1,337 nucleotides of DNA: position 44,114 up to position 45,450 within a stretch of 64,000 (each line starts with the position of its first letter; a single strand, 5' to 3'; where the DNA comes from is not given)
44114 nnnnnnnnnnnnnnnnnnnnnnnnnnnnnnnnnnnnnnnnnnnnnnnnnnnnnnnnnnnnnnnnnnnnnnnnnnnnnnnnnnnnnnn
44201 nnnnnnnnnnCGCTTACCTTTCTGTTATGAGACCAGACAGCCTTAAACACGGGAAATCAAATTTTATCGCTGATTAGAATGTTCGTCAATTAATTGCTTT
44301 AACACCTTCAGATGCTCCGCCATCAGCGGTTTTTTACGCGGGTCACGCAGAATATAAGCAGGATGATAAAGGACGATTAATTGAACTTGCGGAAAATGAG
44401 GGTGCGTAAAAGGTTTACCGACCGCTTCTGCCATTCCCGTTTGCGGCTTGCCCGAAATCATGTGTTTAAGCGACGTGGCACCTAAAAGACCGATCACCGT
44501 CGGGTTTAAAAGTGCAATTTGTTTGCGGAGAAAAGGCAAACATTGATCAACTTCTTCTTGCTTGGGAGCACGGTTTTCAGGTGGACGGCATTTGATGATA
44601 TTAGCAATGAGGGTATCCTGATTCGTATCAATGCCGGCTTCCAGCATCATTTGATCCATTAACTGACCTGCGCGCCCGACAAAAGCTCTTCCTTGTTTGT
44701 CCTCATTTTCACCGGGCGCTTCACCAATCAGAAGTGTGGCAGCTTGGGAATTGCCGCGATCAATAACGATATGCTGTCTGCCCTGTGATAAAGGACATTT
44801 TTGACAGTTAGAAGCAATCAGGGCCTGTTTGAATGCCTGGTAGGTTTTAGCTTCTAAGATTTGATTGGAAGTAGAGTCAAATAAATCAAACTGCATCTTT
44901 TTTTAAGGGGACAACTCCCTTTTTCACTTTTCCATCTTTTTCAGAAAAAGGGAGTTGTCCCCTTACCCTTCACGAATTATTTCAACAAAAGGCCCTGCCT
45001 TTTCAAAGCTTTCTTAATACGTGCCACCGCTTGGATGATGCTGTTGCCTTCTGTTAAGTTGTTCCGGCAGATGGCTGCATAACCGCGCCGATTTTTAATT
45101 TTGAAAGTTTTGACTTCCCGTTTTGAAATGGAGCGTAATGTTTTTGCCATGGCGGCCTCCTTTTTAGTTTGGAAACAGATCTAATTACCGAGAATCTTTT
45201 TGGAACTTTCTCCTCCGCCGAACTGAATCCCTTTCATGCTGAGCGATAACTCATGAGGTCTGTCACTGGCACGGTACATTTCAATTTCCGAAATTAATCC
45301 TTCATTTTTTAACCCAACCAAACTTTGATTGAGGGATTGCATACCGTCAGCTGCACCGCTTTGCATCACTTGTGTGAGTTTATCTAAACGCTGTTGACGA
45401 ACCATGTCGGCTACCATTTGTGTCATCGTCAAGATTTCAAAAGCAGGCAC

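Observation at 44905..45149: Unannotated 57-aa highly basic ORF with a strong RBS, followed by a 20-bp perfect palindrome, upstream of the UDG gene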

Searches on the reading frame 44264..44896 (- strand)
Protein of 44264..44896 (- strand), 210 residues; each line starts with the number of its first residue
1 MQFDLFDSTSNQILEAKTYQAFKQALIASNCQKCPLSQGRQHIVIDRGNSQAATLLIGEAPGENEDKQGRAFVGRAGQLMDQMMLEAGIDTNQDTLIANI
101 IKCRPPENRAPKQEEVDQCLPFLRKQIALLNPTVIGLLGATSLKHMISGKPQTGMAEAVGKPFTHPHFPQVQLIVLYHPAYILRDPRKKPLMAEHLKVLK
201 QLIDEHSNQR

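Call 3: search_protein_families(library=pfam, proteins=[window:44264-44896:-], max_evalue=1)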
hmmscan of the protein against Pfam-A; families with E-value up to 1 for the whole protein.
window:44264-44896:- (210 aa): 2 families
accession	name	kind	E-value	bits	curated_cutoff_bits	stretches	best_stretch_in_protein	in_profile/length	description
PF03167.25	UDG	-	1.7e-31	109.6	24.3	1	46-191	2-132/141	Uracil DNA glycosylase superfamily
PF15690.10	NRIP1_repr_4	-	0.13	11.9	27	1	15-49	84-117/313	Nuclear receptor-interacting protein 1 repression 4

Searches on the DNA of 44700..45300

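Call 81: search_rna_families(source=window, start=44700, end=45300, threshold=evalue, max_evalue=1)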
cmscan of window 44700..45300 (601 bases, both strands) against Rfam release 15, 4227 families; matches with E-value up to 1: 15.
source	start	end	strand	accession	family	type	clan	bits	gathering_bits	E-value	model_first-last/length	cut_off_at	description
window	44905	44965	-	RF04340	Plastid-psbJ-4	Cis-reg;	CL00152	27.9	55.2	0.0072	1-65/65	no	Plastid-psbJ-4 3UTR RNA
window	44809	44964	+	RF04342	Plastid-psbA-1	Cis-reg;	CL00153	26.5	54.3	0.33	1-114/114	no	Plastid-psbA-1 3UTR RNA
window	44901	44966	-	RF03880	mir-1684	Gene; miRNA;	-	25.3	60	0.01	1-87/87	no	mir-1684 microRNA precursor family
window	44899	44970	+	RF03880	mir-1684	Gene; miRNA;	-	24.8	60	0.014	1-87/87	no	mir-1684 microRNA precursor family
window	44898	44979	+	RF02445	SpR14_sRNA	Gene; sRNA;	-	24.8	50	0.42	1-80/80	no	Streptococcus sRNA SpR14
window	44820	44969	-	RF01087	PK-repZ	Cis-reg;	-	23.9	44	0.005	1-150/150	no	Pseudoknot of the regulatory region of the repZ gene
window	44903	44965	-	RF00639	mir-515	Gene; miRNA;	CL00096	22.7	68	0.058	20-69/87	no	mir-515 microRNA precursor family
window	44859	44966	-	RF01589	plasmodium_snoR11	Gene; snRNA; snoRNA; HACA-box;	-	22.5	80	0.48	1-207/207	no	small nucleolar RNA snoR11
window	44904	44965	-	RF00972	mir-651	Gene; miRNA;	-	22.2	106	0.075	16-71/86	no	mir-651 microRNA precursor family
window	44900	44966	+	RF04341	Plastid-psbJ-5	Cis-reg;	CL00152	22.1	53.1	0.13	1-59/59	no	Plastid-psbJ-5 3UTR RNA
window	44908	44961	-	RF02266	XIST_intron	Gene; lncRNA;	-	21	70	0.35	1-68/68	no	XIST 3' intron conserved motif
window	44903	44966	-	RF04133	MIR2646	Gene; miRNA;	-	20.7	245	0.033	1-256/256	no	MIR2646 microRNA precursor family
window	44898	44972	+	RF03323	mir-3613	Gene; miRNA;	-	19.4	91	0.24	1-86/86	no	mir-3613 microRNA precursor family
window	44904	44965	+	RF03598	MIR6024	Gene; miRNA;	-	19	72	0.44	1-99/99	no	MIR6024 microRNA precursor family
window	44887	44969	-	RF02639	EF0869_EF0870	Gene; sRNA;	-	12.4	533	0.76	1-474/474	no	Enterococcus sRNA EF0869_EF0870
